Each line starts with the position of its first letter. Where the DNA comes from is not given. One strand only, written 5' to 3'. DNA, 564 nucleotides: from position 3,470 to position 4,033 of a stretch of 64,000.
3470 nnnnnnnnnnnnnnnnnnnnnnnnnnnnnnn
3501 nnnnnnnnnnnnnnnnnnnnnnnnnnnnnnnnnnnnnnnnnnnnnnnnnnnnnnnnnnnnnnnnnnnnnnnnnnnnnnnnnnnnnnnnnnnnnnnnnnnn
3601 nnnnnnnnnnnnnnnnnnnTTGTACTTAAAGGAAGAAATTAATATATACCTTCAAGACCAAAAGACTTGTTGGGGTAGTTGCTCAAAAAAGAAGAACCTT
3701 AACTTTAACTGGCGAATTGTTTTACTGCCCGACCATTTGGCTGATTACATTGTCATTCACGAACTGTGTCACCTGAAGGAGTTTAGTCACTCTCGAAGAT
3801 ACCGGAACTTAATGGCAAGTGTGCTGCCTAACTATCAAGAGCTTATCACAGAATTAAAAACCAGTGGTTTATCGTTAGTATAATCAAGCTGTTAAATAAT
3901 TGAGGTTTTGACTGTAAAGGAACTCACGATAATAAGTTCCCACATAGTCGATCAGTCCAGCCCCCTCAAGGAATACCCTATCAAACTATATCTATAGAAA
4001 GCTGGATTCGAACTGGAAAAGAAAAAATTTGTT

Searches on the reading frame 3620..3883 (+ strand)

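Call 3: search_protein_families(library=pfam, proteins=[window:3620-3883:+], max_evalue=0.1)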
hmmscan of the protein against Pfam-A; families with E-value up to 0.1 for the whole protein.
window:3620-3883:+ (87 aa): 3 families
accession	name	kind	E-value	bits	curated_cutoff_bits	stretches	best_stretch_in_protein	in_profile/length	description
PF01863.23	YgjP-like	-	3.8e-29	102.6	26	1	9-81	134-206/207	YgjP-like, metallopeptidase domain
PF10263.15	SprT-like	-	0.0049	17.2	25.6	1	6-57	20-77/108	SprT-like family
PF00413.30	Peptidase_M10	-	0.059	13.7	24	1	43-74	110-141/159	Matrixin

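Call 4: search_protein_families(library=ncbifam, proteins=[window:3620-3883:+], max_evalue=0.1)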
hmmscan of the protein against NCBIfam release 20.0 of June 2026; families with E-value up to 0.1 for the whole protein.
window:3620-3883:+ (87 aa): 2 families
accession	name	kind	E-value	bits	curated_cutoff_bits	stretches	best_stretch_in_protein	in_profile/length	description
NF003339.0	PRK04351.1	equivalog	0.056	13.1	113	1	22-63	41-83/149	SprT family protein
NF049849.1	HEXXH_WD0702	equivalog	0.065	12.9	125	1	18-55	59-95/223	WD_0702 family putative metalloprotease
